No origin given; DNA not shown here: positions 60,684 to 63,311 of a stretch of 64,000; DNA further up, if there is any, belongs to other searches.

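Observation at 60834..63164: Unusual single-polypeptide fusion: thioredoxin-reductase-like flavoprotein / 2x CNB / 4x Cys-cluster ferredoxin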

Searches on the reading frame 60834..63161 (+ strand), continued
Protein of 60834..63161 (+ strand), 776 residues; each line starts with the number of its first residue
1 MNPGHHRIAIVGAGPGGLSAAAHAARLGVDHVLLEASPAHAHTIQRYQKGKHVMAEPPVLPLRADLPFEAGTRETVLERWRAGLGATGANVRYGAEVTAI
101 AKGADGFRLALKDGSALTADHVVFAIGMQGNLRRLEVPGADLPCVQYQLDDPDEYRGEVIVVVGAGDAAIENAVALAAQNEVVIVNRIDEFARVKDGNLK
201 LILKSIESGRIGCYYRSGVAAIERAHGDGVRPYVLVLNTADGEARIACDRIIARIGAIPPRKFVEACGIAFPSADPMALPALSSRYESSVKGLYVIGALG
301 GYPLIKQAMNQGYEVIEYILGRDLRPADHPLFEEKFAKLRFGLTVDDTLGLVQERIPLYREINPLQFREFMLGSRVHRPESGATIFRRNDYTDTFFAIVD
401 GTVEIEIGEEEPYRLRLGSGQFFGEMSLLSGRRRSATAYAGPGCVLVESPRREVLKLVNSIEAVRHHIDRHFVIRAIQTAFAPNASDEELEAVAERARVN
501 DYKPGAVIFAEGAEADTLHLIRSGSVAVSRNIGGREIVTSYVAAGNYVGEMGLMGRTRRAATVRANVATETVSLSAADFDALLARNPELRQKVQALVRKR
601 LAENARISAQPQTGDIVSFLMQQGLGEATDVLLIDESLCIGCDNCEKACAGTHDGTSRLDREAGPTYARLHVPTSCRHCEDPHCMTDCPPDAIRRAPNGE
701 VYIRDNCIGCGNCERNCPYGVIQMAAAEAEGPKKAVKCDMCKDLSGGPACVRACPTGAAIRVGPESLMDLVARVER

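Call 62: find_encoding_contigs(protein=P0163, flank=10000, max_places=2)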
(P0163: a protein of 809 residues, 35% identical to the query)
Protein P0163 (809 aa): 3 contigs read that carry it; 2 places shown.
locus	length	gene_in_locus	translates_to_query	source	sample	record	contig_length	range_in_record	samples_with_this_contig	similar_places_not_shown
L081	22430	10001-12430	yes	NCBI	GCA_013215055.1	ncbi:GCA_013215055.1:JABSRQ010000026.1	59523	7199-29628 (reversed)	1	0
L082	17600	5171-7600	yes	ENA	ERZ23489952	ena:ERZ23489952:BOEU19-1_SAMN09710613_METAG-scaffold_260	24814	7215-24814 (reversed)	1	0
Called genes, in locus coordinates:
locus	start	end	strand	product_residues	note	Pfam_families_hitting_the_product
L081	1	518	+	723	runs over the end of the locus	PF19878:DUF6351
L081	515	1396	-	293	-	PF08668:HDOD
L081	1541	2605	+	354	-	PF05368:NmrA (weak), PF01073:3Beta_HSD, PF01370:Epimerase, PF07993:NAD_binding_4, PF13460:NAD_binding_10, PF16363:GDP_Man_Dehyd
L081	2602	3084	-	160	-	PF01288:HPPK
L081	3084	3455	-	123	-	PF02152:FolB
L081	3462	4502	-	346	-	PF00814:TsaD, PF22521:HypF_C_2 (weak)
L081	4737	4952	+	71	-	PF01165:Ribosomal_S21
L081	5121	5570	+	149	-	PF09424:YqeY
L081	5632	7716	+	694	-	PF01807:Zn_ribbon_DnaG, PF08275:DNAG_N, PF01751:Toprim, PF13662:Toprim_4, PF13155:Toprim_2, PF10410:DnaB_bind, PF08278:DnaG_DnaB_bind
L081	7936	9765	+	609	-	PF03979:Sigma70_r1_1, PF00140:Sigma70_r1_2, PF04546:Sigma70_ner, PF04542:Sigma70_r2, PF04539:Sigma70_r3, PF04545:Sigma70_r4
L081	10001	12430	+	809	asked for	PF00070:Pyr_redox (faint), PF01262:AlaDh_PNT_C (faint), PF03486:HI0933_like (faint), PF07992:Pyr_redox_2, PF13738:Pyr_redox_3, PF00027:cNMP_binding, PF12838:Fer4_7 (faint), PF13247:Fer4_11 (weak), +3 more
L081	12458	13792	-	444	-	PF07586:HXXSHH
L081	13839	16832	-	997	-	PF04264:YceI, PF07637:PSD5, PF07631:PSD4, PF07627:PSCyt3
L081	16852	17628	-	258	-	-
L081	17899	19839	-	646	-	PF00884:Sulfatase (faint), PF01663:Phosphodiest (weak), PF01676:Metalloenzyme, PF01663:Phosphodiest (weak)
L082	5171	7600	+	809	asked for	PF00070:Pyr_redox (faint), PF01262:AlaDh_PNT_C (faint), PF03486:HI0933_like (faint), PF07992:Pyr_redox_2, PF13738:Pyr_redox_3, PF00027:cNMP_binding, PF12838:Fer4_7 (faint), PF13247:Fer4_11 (weak), +3 more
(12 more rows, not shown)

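Call 63: find_encoding_contigs(protein=P0393, flank=10000, max_places=2)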
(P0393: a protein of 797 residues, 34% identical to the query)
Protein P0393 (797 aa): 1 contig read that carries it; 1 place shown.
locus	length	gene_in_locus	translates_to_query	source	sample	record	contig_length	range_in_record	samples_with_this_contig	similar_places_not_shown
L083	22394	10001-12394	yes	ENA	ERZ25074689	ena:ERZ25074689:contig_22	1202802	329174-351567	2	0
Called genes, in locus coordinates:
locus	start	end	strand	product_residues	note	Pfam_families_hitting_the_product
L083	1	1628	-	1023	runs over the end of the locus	PF00873:ACR_tran, PF12349:Sterol-sensing (weak), PF02355:SecD_SecF_C (weak)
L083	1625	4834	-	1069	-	PF00873:ACR_tran, PF03176:MMPL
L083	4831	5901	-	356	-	PF25919:BSH_CusB (faint), PF25917:BSH_RND, PF25973:BSH_CzcB, PF25944:Beta-barrel_RND (weak), PF25954:Beta-barrel_RND_2, PF25990:Beta-barrel_YknX (weak), PF25967:RND-MFP_C, PF25989:YknX_C, +2 more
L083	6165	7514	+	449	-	PF02812:ELFV_dehydrog_N, PF00208:ELFV_dehydrog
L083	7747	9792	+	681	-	PF26549:Tricorn_N (weak), PF26550:Tricorn_2nd (weak), PF07676:PD40 (weak), PF26549:Tricorn_N, PF05448:AXE1 (faint), PF20434:BD-FAE (weak), PF00326:Peptidase_S9, PF01738:DLH (weak), +1 more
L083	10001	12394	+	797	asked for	PF07992:Pyr_redox_2, PF13450:NAD_binding_8 (weak), PF13738:Pyr_redox_3, PF00070:Pyr_redox (weak), PF00027:cNMP_binding, PF13247:Fer4_11, PF25160:LdpA_Fe-S-bd (weak), PF00037:Fer4 (weak), +9 more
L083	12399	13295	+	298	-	-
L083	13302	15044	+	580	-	PF02085:Cytochrom_CIII (faint), PF09699:Paired_CXXCH_1 (faint), PF14522:Cytochrome_C7 (faint), PF14537:Cytochrom_c3_2 (faint)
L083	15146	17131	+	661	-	PF03928:HbpS-like (weak)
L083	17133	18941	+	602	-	-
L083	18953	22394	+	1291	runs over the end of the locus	PF14537:Cytochrom_c3_2 (faint), PF08309:LVIVD (faint)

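Call 69: search_solved_structures(query=L002:16814-18637:+, max_evalue=1)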
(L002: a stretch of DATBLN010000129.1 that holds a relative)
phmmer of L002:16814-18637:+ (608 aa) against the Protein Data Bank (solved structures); distinct sequences matched with E-value up to 1: 0.

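Call 70: search_solved_structures(query=L002:14860-16830:+, max_evalue=0.01)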
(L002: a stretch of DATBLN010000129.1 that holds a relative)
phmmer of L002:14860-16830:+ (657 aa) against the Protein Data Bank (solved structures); distinct sequences matched with E-value up to 0.01: 4.
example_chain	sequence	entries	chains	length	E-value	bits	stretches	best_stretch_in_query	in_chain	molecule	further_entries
6bws_A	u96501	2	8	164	6.1e-06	28.4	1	564-605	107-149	Glycolate utilization protein | Efga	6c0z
2a2l_A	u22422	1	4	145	6.7e-05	25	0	567-610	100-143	unknown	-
4nkp_A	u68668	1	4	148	0.00047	22.2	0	54-420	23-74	putative extracellular heme-binding protein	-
5cx7_A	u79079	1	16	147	0.0021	20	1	558-602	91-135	ATP:cob(I)alamin adenosyltransferase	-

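Call 71: search_solved_structures(query=L002:13232-14857:+, max_evalue=0.01)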
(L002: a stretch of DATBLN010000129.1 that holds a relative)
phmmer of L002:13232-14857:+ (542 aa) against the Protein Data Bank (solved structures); distinct sequences matched with E-value up to 0.01: 1.
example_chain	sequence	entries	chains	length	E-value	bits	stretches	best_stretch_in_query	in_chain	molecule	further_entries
6lod_A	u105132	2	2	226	0.0011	20.8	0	462-507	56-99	MULTIHEME_CYTC domain-containing protein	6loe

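Call 72: search_protein_families(library=ncbifam, proteins=[L002:18643-22326:+], max_evalue=0.001)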
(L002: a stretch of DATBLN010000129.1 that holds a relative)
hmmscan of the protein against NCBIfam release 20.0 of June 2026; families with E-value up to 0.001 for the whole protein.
L002:18643-22326:+ (1228 aa): 2 families
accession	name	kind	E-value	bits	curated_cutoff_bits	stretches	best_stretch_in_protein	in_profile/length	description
NF040943.1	cytoc3_ExtM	equivalog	7.4e-19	67.5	800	1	501-560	248-308/599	selenite/tellurite reduction operon c-type cytochrome ExtM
TIGR03153.1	cytochr_NrfH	equivalog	2.2e-05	24.5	134.2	0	50-83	25-60/138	cytochrome c nitrite reductase small subunit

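Call 80: find_related_loci(query=P0240, collection=metagenome_contigs, flank=8000)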
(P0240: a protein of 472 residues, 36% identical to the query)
Query P0240 (472 aa) in metagenome_contigs; peptide patterns used: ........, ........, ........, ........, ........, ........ (x = any residue, [..] = any of these).
76 stretches matched a pattern, but none encodes a relative of the query by tblastn (E <= 1e-3).

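Call 82: find_related_loci(query=A4, collection=metagenome_contigs, flank=8000)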
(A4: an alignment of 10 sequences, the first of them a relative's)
Query A4 (506 aa) in metagenome_contigs; peptide patterns used: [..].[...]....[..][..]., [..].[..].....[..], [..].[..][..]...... (x = any residue, [..] = any of these).
600 stretches matched a pattern (row limit reached: there are more); 560 encode a relative of the query (tblastn E <= 1e-3); the best 80 are kept; 80 distinct loci.
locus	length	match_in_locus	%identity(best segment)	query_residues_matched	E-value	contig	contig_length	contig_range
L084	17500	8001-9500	32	4-485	2e-78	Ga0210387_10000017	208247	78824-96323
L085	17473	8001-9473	33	12-485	1e-77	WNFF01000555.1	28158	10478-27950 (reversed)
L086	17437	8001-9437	32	25-485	2e-77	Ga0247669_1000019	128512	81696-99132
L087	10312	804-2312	32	4-487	2e-77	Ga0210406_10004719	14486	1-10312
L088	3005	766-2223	32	22-485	8e-78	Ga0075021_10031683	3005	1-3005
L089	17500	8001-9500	32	4-485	6e-77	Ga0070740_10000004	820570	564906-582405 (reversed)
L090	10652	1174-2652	32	12-487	1e-76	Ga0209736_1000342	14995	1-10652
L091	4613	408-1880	32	10-485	1e-76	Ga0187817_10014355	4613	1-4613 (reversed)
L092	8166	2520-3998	32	12-487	2e-76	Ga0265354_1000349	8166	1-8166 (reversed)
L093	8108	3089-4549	32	16-485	5e-76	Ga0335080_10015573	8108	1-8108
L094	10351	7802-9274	32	12-485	4e-76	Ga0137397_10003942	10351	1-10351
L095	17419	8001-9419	32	25-485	8e-76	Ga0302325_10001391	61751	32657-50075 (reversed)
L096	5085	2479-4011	32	12-498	2e-75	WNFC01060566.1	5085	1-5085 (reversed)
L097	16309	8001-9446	32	22-485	1e-75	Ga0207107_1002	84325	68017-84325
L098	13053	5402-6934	32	12-498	2e-75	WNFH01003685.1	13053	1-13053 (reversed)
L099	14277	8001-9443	32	25-487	2e-74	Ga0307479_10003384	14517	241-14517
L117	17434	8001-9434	30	26-485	3e-68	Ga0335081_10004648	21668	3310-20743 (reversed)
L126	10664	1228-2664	27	26-485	4e-38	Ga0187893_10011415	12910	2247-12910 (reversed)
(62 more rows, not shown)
